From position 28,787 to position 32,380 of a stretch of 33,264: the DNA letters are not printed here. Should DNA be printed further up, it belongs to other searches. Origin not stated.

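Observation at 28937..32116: Single-ORF TrpE-TrpG-TrpD triple fusion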

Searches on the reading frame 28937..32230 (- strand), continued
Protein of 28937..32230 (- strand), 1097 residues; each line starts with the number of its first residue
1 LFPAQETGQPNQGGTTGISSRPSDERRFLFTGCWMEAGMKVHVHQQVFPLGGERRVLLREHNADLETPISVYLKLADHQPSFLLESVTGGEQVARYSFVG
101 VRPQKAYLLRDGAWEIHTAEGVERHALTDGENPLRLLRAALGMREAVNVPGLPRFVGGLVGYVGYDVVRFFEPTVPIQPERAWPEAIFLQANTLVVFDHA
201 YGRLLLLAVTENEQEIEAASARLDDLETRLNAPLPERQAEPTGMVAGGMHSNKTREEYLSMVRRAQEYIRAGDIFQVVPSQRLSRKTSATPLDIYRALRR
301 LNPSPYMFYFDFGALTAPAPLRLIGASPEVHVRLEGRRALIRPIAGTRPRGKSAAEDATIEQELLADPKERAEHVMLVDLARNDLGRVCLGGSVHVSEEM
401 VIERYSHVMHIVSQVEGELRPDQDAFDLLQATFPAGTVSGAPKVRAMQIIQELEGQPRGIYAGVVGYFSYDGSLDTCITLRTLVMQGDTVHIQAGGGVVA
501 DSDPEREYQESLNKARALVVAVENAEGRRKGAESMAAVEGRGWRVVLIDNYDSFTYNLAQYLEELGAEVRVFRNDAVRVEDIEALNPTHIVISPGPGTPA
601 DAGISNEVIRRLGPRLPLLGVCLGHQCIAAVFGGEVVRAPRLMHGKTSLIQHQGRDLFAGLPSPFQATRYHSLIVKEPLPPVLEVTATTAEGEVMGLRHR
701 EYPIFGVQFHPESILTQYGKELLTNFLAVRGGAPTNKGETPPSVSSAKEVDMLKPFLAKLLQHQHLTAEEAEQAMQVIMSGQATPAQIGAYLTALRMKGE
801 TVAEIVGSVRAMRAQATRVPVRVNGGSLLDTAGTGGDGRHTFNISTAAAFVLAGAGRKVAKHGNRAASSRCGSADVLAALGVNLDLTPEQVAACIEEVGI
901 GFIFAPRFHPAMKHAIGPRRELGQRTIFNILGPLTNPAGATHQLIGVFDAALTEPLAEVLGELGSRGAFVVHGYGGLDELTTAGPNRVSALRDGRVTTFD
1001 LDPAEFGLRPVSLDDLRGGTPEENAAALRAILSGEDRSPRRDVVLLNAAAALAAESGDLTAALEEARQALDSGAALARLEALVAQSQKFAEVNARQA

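Call 34: find_encoding_contigs(protein=P0022, flank=6000, max_places=1)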
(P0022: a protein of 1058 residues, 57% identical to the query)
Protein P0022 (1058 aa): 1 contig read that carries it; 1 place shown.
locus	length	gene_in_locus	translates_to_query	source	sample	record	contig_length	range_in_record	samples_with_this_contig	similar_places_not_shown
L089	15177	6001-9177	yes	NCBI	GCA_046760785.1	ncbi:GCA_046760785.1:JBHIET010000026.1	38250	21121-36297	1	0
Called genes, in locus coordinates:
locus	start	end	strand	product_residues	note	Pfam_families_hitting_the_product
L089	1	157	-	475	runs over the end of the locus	PF13231:PMT_2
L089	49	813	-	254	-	PF01980:TrmO_N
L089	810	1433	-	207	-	PF16697:Yop-YscD_cpl, PF00498:FHA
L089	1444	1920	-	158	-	PF16697:Yop-YscD_cpl, PF00498:FHA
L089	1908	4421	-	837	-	-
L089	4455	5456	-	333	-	PF17957:Big_7 (weak)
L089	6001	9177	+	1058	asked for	PF04715:, PF00425:Chorismate_bind, PF00117:GATase, PF07722:Peptidase_C26 (weak), PF02885:Glycos_trans_3N, PF00591:Glycos_transf_3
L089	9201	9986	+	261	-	PF00218:IGPS, PF01070:FMN_dh (faint)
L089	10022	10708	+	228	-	PF00697:PRAI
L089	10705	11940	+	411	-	PF00291:PALP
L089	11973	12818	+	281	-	PF00290:Trp_syntA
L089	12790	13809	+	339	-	PF18152:DAHP_snth_FXD (weak), PF00793:DAHP_synth_1, PF03102:NeuB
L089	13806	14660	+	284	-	PF03446:NAD_binding_2, PF03807:F420_oxidored (weak), PF02153:PDH_N, PF20463:PDH_C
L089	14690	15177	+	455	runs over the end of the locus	PF00275:EPSP_synthase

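Call 35: find_encoding_contigs(protein=P0031, flank=6000, max_places=1)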
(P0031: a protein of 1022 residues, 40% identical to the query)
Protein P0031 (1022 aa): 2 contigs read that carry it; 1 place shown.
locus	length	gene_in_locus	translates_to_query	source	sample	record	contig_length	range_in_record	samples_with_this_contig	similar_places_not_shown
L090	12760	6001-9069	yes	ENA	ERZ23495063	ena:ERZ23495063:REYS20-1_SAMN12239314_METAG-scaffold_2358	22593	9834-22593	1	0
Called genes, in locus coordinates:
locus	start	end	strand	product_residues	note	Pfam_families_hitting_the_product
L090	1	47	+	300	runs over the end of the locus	PF22700:MVD-like_N (weak), PF00288:GHMP_kinases_N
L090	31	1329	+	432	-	PF00275:EPSP_synthase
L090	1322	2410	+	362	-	PF01264:Chorismate_synt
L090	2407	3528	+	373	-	PF01817:CM_2, PF02153:PDH_N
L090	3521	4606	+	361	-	PF01118:Semialdhyde_dh, PF02774:Semialdhyde_dhC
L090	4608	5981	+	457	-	PF00696:AA_kinase, PF01842:ACT (faint), PF22468:ACT_9 (weak), PF13840:ACT_7 (weak), PF22468:ACT_9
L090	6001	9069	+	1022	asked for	PF04715:, PF00425:Chorismate_bind, PF00117:GATase, PF07722:Peptidase_C26, PF02885:Glycos_trans_3N, PF00591:Glycos_transf_3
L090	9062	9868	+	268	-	PF00218:IGPS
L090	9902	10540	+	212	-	PF00697:PRAI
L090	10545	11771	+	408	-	PF00291:PALP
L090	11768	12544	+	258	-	PF00290:Trp_syntA, PF01884:PcrB (faint)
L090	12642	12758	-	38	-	?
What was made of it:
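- Closest known: E-G-D fusions seen here in other lineages: Acanthamoeba castellanii. Same: L090 and L089 also sit at the head of a trpC-F-B-A operon (calls 34, 35).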

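Call 46: search_solved_structures(query=window:28937-32116:-, max_evalue=1e-30)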
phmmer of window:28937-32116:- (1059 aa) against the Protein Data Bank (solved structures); distinct sequences matched with E-value up to 1e-30: 56.
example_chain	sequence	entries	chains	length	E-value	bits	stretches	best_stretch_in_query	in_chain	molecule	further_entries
8hx6_A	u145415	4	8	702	2.5e-116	393.1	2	43-486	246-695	4-amino-4-deoxychorismate synthase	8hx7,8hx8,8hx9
7bvd_A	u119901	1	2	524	2e-112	380.1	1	14-485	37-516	Anthranilate synthase component 1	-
5cwa_A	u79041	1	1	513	1.9e-108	367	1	13-488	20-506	Anthranilate synthase component 1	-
9ucw_A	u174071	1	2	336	4.1e-100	339.4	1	716-1045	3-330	Anthranilate phosphoribosyltransferase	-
7pi1_AAA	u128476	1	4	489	1.2e-90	308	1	34-489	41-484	Aminodeoxychorismate synthase component 1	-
7qu9_A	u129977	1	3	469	2.4e-89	303.8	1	41-490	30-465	Anthranilate synthase component I family protein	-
5kck_A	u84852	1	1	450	4.3e-85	289.7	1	24-480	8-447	Anthranilate synthase component I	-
1qdl_A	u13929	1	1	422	1.8e-84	287.7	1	217-484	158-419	PROTEIN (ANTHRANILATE SYNTHASE (TRPE-SUBUNIT))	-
1i1q_A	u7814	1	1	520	6.9e-81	275.8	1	106-487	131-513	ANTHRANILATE SYNTHASE COMPONENT I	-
1i7q_A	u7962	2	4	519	2.7e-78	267.2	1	109-488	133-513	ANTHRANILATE SYNTHASE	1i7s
4hkm_A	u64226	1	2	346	1.2e-77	265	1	719-1050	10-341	Anthranilate phosphoribosyltransferase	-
4yi7_A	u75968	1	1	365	2.1e-77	264.2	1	719-1014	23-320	Anthranilate phosphoribosyltransferase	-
4gtn_A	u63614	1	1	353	3.6e-77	263.5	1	720-1014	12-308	Anthranilate phosphoribosyltransferase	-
1v8g_A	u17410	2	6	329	1.3e-75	258.3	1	723-1046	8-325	anthranilate phosphoribosyltransferase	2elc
4grh_A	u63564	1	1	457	3.1e-73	250.4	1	45-483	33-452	aminodeoxychorismate synthase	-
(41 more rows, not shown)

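Call 56: find_encoding_contigs(protein=P0273, flank=6000, max_places=2)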
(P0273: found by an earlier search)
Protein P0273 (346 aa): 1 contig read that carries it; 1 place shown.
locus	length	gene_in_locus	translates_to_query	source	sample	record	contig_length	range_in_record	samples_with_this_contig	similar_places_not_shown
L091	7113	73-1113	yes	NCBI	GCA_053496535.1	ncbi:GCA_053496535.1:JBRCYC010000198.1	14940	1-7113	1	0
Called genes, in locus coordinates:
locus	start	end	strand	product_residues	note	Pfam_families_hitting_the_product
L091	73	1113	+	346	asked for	PF02885:Glycos_trans_3N, PF00591:Glycos_transf_3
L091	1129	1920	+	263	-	PF00218:IGPS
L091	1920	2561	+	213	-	PF00697:PRAI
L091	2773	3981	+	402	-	PF00291:PALP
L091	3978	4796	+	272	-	PF00290:Trp_syntA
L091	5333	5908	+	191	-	PF15609:PRTase_2 (weak), PF00156:Pribosyltran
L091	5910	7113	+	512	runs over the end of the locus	PF00117:GATase, PF07722:Peptidase_C26 (weak), PF02540:NAD_synthase (faint), PF00958:GMP_synt_C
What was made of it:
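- A gene caller used this ATG on a truncated contig (call 56).
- Tried and rejected: It turned out to be a fused gene cut by a contig end, with the gene caller using the internal ATG (call 56).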

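Call 58: predict_structure(alignment_id=A2)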
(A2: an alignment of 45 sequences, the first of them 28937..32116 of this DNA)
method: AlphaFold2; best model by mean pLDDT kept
length: 1059 residues; sequences in the alignment: 45
mean_pLDDT: 84.3   pTM: 0.53
mean pLDDT of the five models: 84.3, 83.2, 82.5, 82.5, 80.2
residues with pLDDT >= 90: 495; 70-90: 432; 50-70: 84; < 50: 48
segments of 3 or more residues with pLDDT < 50: 1-4, 52-55, 490-502, 694-713, 829-832
pLDDT, mean of each block of 10 residues (from residue 1): 62 89 79 89 88 65 95 94 93 90 79 86 94 85 92 94 86 91 93 78 55 91 94 84 89 89 78 93 90 88 83 69 82 79 88 88 72 88 93 78 73 87 91 92 89 87 86 83 79 36 73 64 75 79 86 84 87 92 92 92 66 88 81 80 93 89 93 66 87 48 30 73 90 94 81 86 93 93 87 75 81 96 73 75 91 95 88 83 75 90 93 93 94 89 93 94 94 84 89 93 95 94 96 96 96 79
secondary structure, 60 per line:
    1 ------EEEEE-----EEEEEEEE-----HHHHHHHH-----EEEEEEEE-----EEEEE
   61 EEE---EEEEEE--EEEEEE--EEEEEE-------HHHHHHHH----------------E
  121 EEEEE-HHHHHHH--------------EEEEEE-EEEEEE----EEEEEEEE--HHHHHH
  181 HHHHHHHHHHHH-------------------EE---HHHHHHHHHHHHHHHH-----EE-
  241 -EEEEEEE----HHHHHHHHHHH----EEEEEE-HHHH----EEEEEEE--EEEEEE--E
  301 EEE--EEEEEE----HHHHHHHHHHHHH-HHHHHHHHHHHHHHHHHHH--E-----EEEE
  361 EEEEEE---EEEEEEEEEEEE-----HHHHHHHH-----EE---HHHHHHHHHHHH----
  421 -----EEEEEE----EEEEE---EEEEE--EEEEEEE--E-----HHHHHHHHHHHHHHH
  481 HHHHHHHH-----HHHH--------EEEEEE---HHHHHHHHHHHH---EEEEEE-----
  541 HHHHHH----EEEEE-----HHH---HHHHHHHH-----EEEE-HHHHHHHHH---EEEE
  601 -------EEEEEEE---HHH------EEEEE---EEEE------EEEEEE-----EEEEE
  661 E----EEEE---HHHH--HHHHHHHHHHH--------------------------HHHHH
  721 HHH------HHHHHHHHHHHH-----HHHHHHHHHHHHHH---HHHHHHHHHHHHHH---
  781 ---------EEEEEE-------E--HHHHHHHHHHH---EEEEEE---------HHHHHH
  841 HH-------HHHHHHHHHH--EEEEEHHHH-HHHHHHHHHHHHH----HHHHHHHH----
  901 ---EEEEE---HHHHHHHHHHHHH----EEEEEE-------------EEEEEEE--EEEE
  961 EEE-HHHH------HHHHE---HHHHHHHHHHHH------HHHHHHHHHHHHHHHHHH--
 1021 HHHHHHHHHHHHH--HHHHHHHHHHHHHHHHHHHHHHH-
elements in order (helices of 4 or more, strands of 3 or more residues): E7-11 E17-24 H30-37 E43-50 E56-63 E67-72 E75-80 E83-88 H96-103 E120-125 H127-133 E148-153 E155-160 E165-172 H175-192 H217-232 E242-248 H253-263 E268-273 H275-278 E283-289 E292-297 E300-303 E306-311 H316-328 H330-348 E357-366 E370-381 H387-394 H405-416 E426-431 E436-440 E444-448 E451-457 H466-488 H494-497 E506-511 H515-526 E530-535 H541-546 E551-555 H567-574 E580-583 H585-593 E597-600 E608-614 E627-631 E635-638 E645-650 E656-661 E666-669 H673-676 H679-689 H716-723 H730-741 H747-760 H764-777 E790-795 H806-816 E820-825 H835-842 H850-859 E862-866 H867-870 H872-884 H889-896 E904-908 H912-924 E929-934 E948-954 E957-963 H965-968 H975-978 H983-994 H1001-1018 H1021-1033 H1036-1058
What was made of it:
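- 30602..30649 (-): E-G linker (aa 490-505, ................). pLDDT below 50 for residues 490-502 (call 58).
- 29978..30037 (-): G-D linker (aa 694-713, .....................). pLDDT below 50 for residues 694-713 (call 58).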

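Call 61: fold_search(model_id=the predicted structure, library=pdb)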
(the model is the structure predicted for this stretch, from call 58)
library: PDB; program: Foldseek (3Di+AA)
matches with E <= 10: 1436; with E <= 0.001: 362
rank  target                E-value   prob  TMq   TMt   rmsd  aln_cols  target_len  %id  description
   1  5cwa                  4.5e-43  1.00  0.41  0.84   3.7       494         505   42  Structure of Anthranilate Synthase Component I (TrpE) from Mycobacterium tuberculosis with inhibitor bound (released 2015-08-12)
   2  7bvd_A                1.7e-42  1.00  0.40  0.83   3.8       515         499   41  Anthranilate synthase component I (TrpE)[Mycolicibacterium smegmatis] (released 2020-05-06)
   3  7pi1_DDD              3.7e-42  1.00  0.40  0.89   3.6       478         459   38  Bacillus subtilis PabB (released 2022-09-07)
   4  7bvd_B                3.7e-42  1.00  0.42  0.86   3.3       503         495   42  Anthranilate synthase component I (TrpE)[Mycolicibacterium smegmatis] (released 2020-05-06)
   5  7pi1_BBB              5.8e-42  1.00  0.40  0.90   3.4       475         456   38  Bacillus subtilis PabB (released 2022-09-07)
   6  7qu9_A                1.1e-41  1.00  0.40  0.91   3.3       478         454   38  Structure of aminodeoxychorismate synthase component 1 (PabB) from Bacillus subtilis spizizenii. (released 2023-01-25)
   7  7qu9_B                1.6e-41  1.00  0.40  0.92   3.2       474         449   38  Structure of aminodeoxychorismate synthase component 1 (PabB) from Bacillus subtilis spizizenii. (released 2023-01-25)
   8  7pi1_AAA              1.9e-41  1.00  0.40  0.91   3.3       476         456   39  Bacillus subtilis PabB (released 2022-09-07)
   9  7pi1_CCC              1.3e-40  1.00  0.40  0.90   3.4       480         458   38  Bacillus subtilis PabB (released 2022-09-07)
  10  7qu9_C                6.4e-40  1.00  0.40  0.90   3.3       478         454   37  Structure of aminodeoxychorismate synthase component 1 (PabB) from Bacillus subtilis spizizenii. (released 2023-01-25)
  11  1i1q_A                1.7e-37  1.00  0.39  0.78   6.9       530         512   34  STRUCTURE OF THE COOPERATIVE ALLOSTERIC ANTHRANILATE SYNTHASE FROM SALMONELLA TYPHIMURIUM (released 2001-04-18)
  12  1i7s_A                3.9e-36  1.00  0.40  0.81   3.5       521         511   35  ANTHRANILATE SYNTHASE FROM SERRATIA MARCESCENS IN COMPLEX WITH ITS END PRODUCT INHIBITOR L-TRYPTOPHAN (released 2001-05-16)
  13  8hx7_B                8.6e-36  1.00  0.39  0.62   4.2       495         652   31  Crystal structure of 4-amino-4-deoxychorismate synthase from Streptomyces venezuelae co-crystallized with L-glutamine (released 2023-10-18)
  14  8hx9_A                1.0e-35  1.00  0.39  0.64   5.1       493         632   31  Crystal structure of 4-amino-4-deoxychorismate synthase from Streptomyces venezuelae with chorismate (released 2023-10-18)
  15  8hx6_B                1.3e-35  1.00  0.39  0.62   4.4       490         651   31  Crystal structure of 4-amino-4-deoxychorismate synthase from Streptomyces venezuelae (released 2023-10-18)
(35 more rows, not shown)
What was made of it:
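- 30650..32116 (-): TrpE domain (aa 1-489): anthranilate synthase component I, with the Trp-feedback motifs LLES and NPSPYM. Foldseek TM 0.84-0.92 to solved TrpE and PabB (call 61). pLDDT mostly 80-95 (call 58).
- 28940..29977 (-): TrpD domain (aa 714-1059): anthranilate phosphoribosyltransferase with GTGGD, KHGNR and DE motifs. Foldseek TM 0.92-0.96 to solved AnPRTs (call 61).
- On Anthranilate phosphoribosyltransferase (TrpD, TIGR01245): TM 0.92-0.96 to solved AnPRTs (call 61).
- Closest known: PhzE. Different: Foldseek aligns about 700 columns, but at about 20 Å rmsd (call 61), so the modelled domain arrangement differs.
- The domains superpose on solved TrpE and TrpD structures (call 61). 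This includes whether TrpG serves the TrpE of its own chain or of the partner chain, as in PhzE (calls 58, 61).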
